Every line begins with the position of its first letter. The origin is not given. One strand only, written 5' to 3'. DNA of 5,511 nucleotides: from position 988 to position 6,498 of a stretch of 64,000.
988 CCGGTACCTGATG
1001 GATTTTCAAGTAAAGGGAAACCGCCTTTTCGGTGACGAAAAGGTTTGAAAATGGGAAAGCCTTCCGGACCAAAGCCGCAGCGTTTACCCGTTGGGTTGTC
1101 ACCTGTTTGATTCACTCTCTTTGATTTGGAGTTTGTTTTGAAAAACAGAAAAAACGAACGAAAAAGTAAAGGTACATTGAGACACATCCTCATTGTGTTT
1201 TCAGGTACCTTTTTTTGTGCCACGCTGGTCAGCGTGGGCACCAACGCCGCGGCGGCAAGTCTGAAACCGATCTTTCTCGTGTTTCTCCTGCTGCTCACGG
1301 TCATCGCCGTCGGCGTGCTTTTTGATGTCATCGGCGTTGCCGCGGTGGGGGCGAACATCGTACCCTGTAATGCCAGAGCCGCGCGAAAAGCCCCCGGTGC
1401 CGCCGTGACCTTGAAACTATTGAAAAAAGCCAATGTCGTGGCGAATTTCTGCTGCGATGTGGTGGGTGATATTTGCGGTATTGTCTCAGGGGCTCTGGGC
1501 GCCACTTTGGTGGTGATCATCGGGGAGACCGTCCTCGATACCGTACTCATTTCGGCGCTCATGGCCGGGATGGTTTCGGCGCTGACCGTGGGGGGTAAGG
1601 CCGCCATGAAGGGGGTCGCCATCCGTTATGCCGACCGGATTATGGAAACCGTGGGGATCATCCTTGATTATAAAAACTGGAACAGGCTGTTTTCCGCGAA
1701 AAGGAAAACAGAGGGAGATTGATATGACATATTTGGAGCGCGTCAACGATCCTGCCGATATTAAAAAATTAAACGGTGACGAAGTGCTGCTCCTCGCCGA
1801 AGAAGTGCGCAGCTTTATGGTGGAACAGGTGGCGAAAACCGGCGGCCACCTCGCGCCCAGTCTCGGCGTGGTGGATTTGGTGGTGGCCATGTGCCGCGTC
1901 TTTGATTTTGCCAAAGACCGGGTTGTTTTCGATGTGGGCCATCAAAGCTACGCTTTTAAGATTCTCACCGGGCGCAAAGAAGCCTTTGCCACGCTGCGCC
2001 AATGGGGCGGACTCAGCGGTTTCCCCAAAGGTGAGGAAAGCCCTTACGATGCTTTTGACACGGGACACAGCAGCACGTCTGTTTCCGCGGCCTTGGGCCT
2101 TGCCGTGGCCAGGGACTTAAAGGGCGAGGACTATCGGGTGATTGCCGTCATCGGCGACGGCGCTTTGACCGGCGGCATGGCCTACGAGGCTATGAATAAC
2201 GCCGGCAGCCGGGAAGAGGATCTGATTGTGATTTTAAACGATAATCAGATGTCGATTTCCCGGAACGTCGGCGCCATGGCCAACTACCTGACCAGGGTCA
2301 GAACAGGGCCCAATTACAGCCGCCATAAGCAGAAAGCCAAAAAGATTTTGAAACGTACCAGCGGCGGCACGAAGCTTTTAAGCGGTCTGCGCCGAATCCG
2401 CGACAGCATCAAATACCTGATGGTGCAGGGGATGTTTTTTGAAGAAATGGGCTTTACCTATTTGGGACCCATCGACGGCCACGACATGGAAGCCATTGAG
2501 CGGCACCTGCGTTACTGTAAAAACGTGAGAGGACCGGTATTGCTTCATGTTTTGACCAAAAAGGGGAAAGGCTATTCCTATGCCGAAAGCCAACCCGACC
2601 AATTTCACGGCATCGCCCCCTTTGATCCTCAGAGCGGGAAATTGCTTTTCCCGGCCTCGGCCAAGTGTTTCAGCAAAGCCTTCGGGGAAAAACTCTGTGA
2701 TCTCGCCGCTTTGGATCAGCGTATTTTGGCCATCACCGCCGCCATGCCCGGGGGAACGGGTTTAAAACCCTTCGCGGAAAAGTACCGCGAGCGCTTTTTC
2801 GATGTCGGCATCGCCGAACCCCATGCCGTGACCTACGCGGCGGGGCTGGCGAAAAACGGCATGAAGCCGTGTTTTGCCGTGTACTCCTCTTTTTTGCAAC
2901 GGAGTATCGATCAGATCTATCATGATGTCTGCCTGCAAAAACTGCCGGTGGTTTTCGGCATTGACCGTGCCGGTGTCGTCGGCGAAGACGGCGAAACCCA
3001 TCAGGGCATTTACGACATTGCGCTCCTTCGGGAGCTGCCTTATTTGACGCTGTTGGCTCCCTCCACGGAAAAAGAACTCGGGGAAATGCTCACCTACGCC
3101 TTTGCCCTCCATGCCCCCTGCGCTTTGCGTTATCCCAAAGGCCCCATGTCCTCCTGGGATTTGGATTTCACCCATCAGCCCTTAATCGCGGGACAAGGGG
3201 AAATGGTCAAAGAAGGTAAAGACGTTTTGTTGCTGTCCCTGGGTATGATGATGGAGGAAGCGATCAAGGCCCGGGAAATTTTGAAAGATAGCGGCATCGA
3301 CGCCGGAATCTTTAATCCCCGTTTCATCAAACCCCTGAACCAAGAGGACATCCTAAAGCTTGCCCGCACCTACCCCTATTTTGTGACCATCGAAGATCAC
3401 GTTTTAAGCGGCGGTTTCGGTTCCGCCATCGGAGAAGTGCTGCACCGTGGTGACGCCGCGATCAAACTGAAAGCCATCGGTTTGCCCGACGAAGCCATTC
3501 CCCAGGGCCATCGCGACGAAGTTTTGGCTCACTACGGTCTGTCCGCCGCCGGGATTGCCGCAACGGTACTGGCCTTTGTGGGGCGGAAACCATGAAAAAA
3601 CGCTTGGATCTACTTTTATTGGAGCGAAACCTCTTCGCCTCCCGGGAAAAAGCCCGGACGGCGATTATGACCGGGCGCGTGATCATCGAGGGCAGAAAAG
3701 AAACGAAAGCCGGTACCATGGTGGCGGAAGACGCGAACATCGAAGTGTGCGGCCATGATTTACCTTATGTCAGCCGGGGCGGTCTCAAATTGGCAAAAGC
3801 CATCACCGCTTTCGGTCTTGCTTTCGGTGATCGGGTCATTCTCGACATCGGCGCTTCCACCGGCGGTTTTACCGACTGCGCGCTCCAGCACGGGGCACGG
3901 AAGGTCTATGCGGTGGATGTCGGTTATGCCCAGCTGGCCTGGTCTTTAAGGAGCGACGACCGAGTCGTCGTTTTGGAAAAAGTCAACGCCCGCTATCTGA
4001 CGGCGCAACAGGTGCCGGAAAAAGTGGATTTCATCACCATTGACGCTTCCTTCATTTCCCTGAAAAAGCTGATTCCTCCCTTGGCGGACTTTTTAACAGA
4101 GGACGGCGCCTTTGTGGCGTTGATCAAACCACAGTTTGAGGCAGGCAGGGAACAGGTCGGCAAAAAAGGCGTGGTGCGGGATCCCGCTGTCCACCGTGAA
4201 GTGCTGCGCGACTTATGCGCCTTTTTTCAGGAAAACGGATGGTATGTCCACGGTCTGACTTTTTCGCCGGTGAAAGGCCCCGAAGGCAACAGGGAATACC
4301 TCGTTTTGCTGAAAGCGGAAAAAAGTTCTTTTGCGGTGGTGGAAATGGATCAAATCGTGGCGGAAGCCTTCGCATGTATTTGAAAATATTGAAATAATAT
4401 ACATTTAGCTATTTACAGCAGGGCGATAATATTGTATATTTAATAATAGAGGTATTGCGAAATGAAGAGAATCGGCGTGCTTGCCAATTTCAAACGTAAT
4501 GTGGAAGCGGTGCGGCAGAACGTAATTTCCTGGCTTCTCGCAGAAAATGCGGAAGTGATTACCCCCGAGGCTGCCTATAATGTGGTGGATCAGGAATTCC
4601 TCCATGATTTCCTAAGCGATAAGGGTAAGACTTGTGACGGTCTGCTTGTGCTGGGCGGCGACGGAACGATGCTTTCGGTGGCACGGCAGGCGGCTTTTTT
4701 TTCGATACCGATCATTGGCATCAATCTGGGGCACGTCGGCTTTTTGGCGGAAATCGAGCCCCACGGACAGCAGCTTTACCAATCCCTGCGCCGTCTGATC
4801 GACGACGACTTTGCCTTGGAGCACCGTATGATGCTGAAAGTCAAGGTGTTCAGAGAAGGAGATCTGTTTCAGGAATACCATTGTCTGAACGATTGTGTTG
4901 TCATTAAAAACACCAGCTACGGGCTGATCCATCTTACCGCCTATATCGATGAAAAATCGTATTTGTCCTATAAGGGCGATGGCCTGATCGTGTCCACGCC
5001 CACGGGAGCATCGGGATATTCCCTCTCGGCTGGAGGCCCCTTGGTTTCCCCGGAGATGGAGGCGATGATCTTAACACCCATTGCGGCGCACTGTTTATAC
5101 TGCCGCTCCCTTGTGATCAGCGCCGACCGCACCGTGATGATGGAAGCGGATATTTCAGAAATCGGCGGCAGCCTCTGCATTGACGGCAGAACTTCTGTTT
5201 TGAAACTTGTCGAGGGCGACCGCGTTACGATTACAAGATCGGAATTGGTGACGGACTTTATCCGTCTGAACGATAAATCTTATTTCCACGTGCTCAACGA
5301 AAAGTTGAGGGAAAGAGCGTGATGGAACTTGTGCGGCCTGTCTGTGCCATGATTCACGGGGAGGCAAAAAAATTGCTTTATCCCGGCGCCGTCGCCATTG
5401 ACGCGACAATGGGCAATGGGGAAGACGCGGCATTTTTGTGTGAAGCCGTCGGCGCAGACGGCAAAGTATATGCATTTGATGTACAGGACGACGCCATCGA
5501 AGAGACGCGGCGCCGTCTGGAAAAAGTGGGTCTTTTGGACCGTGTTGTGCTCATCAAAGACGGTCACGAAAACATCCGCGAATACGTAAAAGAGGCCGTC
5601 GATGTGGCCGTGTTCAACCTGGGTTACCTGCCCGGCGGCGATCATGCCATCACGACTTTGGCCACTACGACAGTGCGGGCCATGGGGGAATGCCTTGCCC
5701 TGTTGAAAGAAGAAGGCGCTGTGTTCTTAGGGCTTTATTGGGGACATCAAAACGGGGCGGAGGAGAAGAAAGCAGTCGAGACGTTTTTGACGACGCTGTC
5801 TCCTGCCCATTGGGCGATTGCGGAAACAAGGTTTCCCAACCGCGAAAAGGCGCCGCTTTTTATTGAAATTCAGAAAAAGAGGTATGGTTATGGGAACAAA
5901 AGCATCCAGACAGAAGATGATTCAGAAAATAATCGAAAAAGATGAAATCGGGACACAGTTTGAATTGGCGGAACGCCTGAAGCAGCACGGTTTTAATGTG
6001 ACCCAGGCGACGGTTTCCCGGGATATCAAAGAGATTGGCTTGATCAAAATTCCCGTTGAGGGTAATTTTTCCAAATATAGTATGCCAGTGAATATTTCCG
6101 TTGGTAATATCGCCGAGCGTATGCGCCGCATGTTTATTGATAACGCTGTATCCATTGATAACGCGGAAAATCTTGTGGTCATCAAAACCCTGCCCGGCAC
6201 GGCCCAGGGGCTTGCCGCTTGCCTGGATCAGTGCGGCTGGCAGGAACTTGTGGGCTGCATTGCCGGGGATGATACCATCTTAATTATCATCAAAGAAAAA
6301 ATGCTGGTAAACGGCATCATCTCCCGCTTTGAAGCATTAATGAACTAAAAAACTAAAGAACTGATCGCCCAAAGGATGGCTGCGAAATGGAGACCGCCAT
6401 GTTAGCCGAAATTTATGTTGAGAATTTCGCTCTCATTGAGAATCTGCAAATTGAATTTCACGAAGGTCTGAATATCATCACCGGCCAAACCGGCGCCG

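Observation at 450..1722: Probable OLE RNA locus (ispA - ~600-nt non-coding RNA - oapA-like - dxs)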

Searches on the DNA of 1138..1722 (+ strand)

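Call 18: search_rna_families(sources=[L041, L001, L016, L028, L060, L078, L009, L014, L057], threshold=gathering)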
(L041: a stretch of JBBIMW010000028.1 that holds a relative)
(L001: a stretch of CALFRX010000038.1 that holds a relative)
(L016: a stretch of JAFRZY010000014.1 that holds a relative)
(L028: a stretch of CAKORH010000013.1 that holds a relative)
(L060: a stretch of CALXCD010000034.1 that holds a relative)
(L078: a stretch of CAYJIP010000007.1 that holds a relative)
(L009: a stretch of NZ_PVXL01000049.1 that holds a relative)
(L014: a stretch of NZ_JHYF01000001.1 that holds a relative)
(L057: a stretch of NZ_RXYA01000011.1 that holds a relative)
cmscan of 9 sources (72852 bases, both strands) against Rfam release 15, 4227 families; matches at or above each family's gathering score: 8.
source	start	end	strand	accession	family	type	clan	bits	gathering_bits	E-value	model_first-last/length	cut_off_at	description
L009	3345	3970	+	RF01071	OLE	Gene;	-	521.9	50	4e-150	1-616/616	no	Ornate Large Extremophilic RNA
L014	3286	3887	+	RF01071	OLE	Gene;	-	506.2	50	1.8e-145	1-616/616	no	Ornate Large Extremophilic RNA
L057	3288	3875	+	RF01071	OLE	Gene;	-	470.9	50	5.1e-135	1-616/616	no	Ornate Large Extremophilic RNA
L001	3379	3981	+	RF01071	OLE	Gene;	-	422.7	50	1.1e-120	1-616/616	no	Ornate Large Extremophilic RNA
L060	3373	3970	+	RF01071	OLE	Gene;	-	343.5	50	3.2e-97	1-616/616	no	Ornate Large Extremophilic RNA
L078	3333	3883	+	RF01071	OLE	Gene;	-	325.7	50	6.1e-92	1-616/616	no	Ornate Large Extremophilic RNA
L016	3510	4008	+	RF01071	OLE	Gene;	-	234.6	50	6.6e-65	1-616/616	no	Ornate Large Extremophilic RNA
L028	3476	3956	+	RF01071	OLE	Gene;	-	224.5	50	6.9e-62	1-616/616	no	Ornate Large Extremophilic RNA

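Call 32: search_rna_families(sources=[L081, L083, L084, L085, L086, L087, L088, L002, L011, L034, L069], threshold=gathering)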
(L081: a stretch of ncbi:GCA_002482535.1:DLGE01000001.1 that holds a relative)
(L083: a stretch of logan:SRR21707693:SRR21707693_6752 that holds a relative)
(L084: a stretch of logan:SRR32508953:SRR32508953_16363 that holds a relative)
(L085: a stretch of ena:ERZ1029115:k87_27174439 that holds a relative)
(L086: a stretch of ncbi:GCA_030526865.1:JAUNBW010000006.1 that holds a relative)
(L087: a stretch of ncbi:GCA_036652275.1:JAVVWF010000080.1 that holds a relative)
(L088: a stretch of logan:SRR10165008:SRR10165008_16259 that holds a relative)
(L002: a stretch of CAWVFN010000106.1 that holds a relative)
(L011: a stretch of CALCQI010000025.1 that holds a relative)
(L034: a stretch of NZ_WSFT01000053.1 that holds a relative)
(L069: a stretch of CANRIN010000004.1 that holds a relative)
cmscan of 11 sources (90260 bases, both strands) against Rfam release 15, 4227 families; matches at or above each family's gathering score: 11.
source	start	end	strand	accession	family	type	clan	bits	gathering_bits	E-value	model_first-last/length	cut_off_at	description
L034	3287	3860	+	RF01071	OLE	Gene;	-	487.5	50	7.8e-140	1-616/616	no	Ornate Large Extremophilic RNA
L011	3357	3964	+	RF01071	OLE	Gene;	-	465.5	50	2.5e-133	1-616/616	no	Ornate Large Extremophilic RNA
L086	2382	2984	+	RF01071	OLE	Gene;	-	460.6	50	7.1e-132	1-616/616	no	Ornate Large Extremophilic RNA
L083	2385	2982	+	RF01071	OLE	Gene;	-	440.8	50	5.4e-126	1-616/616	no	Ornate Large Extremophilic RNA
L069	3066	3721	+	RF01071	OLE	Gene;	-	440.4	50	7e-126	1-616/616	no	Ornate Large Extremophilic RNA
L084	2370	2972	+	RF01071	OLE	Gene;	-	437.4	50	5.7e-125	1-616/616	no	Ornate Large Extremophilic RNA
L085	2378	2974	+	RF01071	OLE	Gene;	-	432.9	50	1.2e-123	1-616/616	no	Ornate Large Extremophilic RNA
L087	2364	2980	+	RF01071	OLE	Gene;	-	426.4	50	1e-121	1-616/616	no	Ornate Large Extremophilic RNA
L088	2388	2987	+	RF01071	OLE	Gene;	-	425.4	50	2e-121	1-616/616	no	Ornate Large Extremophilic RNA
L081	9378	9981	+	RF01071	OLE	Gene;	-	422.4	50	1.6e-120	1-616/616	no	Ornate Large Extremophilic RNA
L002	1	111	+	RF01071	OLE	Gene;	-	70.2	50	5e-16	506-616/616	5'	Ornate Large Extremophilic RNA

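Call 61: search_rna_families(source=L041, threshold=evalue, max_evalue=1)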
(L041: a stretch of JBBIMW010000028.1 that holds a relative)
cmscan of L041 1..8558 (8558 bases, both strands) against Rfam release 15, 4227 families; matches with E-value up to 1: 1.
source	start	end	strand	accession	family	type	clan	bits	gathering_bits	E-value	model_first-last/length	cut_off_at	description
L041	6989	7100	+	RF02556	snaR-A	Gene; sRNA;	-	20.9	98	0.92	1-115/115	no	snaR-A sRNA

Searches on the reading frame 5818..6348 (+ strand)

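Call 4: search_protein_families(library=pfam, proteins=[window:5818-6348:+], max_evalue=0.01)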
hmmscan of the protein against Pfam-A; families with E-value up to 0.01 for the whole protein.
window:5818-6348:+ (176 aa): 3 families
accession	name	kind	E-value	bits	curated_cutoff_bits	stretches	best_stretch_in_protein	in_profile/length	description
PF02863.23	Arg_repressor_C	-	1.7e-24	85.8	25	1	108-172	3-67/68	Arginine repressor, C-terminal domain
PF01316.27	Arg_repressor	-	1.8e-24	85.7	27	1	27-90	2-65/70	Arginine repressor, DNA binding domain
PF01498.24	HTH_Tnp_Tc3_2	-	0.0065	17.2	31.5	0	34-76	3-45/72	Transposase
